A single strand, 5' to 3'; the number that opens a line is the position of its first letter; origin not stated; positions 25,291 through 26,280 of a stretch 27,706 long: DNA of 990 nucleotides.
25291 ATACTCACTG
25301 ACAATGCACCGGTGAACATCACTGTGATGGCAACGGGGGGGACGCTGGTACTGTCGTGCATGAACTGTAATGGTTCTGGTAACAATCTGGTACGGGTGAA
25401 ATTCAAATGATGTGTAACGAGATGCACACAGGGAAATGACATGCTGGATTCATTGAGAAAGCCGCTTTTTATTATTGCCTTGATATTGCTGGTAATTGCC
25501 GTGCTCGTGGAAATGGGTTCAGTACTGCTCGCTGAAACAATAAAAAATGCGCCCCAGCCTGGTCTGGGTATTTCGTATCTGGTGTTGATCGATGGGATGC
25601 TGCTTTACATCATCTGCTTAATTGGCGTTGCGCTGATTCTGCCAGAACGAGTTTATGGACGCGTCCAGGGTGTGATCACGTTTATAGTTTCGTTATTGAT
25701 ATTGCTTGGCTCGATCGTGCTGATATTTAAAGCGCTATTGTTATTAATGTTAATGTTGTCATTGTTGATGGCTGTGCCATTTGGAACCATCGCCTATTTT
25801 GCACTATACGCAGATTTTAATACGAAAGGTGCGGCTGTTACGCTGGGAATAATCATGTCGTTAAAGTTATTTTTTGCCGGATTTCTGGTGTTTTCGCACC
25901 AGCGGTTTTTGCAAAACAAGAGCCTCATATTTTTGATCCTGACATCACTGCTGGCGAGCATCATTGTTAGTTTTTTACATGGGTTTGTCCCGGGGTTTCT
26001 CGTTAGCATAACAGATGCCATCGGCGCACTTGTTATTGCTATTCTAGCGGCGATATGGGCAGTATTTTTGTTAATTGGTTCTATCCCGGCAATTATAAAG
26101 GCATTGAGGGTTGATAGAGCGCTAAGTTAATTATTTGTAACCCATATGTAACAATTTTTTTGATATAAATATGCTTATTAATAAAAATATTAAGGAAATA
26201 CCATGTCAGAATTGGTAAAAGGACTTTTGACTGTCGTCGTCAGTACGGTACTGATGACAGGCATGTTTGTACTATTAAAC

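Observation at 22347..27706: Candidate membrane-tethered contractile injection system with a dedicated envelope module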

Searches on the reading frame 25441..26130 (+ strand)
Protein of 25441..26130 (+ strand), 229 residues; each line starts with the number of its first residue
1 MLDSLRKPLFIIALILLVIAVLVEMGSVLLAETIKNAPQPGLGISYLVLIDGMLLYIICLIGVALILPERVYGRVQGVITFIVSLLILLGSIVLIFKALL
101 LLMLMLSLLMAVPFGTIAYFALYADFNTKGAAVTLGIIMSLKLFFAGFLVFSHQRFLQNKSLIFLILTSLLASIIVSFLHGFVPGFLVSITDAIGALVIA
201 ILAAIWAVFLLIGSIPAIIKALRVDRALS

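Call 4: search_protein_families(library=pfam, proteins=[window:25441-26130:+], max_evalue=0.01)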
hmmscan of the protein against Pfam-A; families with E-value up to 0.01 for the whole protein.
window:25441-26130:+ (229 aa): 0 families

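Call 34: search_protein_families(library=ncbifam, proteins=[window:25441-26130:+], max_evalue=0.01)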
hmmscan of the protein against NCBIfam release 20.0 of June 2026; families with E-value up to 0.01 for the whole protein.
window:25441-26130:+ (229 aa): 0 families

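Call 79: predict_structure(alignment_id=A5)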
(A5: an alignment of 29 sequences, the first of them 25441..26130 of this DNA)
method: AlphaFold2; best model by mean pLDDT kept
length: 229 residues; sequences in the alignment: 29
mean_pLDDT: 93.4   pTM: 0.87
mean pLDDT of the five models: 93.4, 92.7, 92.3, 91.7, 90.4
residues with pLDDT >= 90: 191; 70-90: 32; 50-70: 6; < 50: 0
segments of 3 or more residues with pLDDT < 50: none
pLDDT, mean of each block of 10 residues (from residue 1): 92 98 90 70 95 97 93 94 98 98 97 96 90 95 97 91 97 96 93 97 98 95 81
secondary structure, 60 per line:
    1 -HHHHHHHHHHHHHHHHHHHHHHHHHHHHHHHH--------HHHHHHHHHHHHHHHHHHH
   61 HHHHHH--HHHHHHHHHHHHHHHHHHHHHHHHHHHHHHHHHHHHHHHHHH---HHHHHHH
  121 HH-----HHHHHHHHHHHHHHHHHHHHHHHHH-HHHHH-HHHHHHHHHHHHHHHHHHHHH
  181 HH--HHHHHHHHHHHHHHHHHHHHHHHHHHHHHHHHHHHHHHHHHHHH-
elements in order: H2-33 H42-66 H69-110 H114-122 H128-152 H154-158 H160-182 H185-228

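Call 86: fold_search(model_id=the predicted structure, library=pdb)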
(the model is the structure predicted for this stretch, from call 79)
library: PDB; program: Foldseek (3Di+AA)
matches with E <= 10: 316; with E <= 0.001: 0
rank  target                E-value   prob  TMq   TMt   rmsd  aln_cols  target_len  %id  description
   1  7ad3_A                1.3e-01  0.57  0.26  0.21  22.7       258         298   15  Class D GPCR Ste2 dimer coupled to two G proteins (released 2020-12-09)
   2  6sqg_E                4.5e-01  0.25  0.22  0.24  18.8       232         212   12  Crystal structure of viral rhodopsin OLPVRII (released 2019-11-06)
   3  8j7w_B                4.9e-01  0.89  0.45  0.39   7.1       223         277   15  Cryo-EM structure of hZnT7-Fab complex in zinc state 2, determined in heterogeneous conformations- one subunit in an i (released 2023-09-20)
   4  8f6f_A                5.4e-01  0.90  0.49  0.42   7.0       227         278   14  Cryo-EM structure of a Zinc-loaded D51A mutant of the YiiP-Fab complex (released 2023-02-08)
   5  9blc_R                5.4e-01  0.35  0.32  0.22  23.6       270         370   10  Human Calcitonin Receptor in Complex with Gs and Cagrilintide Backbone (non-acylated) in CT-like conformation (released 2025-04-16)
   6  4kly_D                5.9e-01  0.28  0.29  0.30  21.2       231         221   14  Crystal structure of a blue-light absorbing proteorhodopsin mutant D97N from HOT75 (released 2013-06-05)
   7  8j80_A                6.5e-01  0.75  0.42  0.36   7.0       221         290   16  Cryo-EM structure of hZnT7-Fab complex in zinc state 1, determined in heterogeneous conformations- one subunit in an i (released 2023-09-20)
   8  7wvw_R                7.4e-01  0.13  0.22  0.18  23.5       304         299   13  Cryo-EM structure of the human formyl peptide receptor 2 in complex with fMYFINILTL and Gi2 (released 2022-04-13)
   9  9ns9_R                7.4e-01  0.11  0.19  0.17  23.4       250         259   17  Cryo-EM structure of Gi-coupled FFA2 in complex with TUG-1375 and compound 187 (released 2025-06-25)
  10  8y6w_R                7.8e-01  0.16  0.23  0.20  22.9       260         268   14  TUG-1375 and 4-CMTB-bound human FFA2 in complex with Gi (released 2025-04-02)
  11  7t6s_R                7.8e-01  0.15  0.23  0.20  23.4       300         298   13  Structure of the human FPR2-Gi complex with compound C43 (released 2022-03-30)
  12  8rez_A                7.8e-01  0.08  0.17  0.09  27.7       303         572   15  BmrA E504-apo (released 2025-01-01)
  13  6omm_R                8.2e-01  0.13  0.22  0.18  24.3       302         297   12  Cryo-EM structure of formyl peptide receptor 2/lipoxin A4 receptor in complex with Gi (released 2020-02-26)
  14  8chb_A                8.6e-01  0.09  0.17  0.09  26.2       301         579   13  Inward-facing conformation of the ABC transporter BmrA C436S/A582C cross-linked mutant (released 2023-12-20)
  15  7wvv_R                9.0e-01  0.13  0.23  0.19  23.6       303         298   12  Cryo-EM structure of the human formyl peptide receptor 2 in complex with fMLFII and Gi2 (released 2022-04-13)
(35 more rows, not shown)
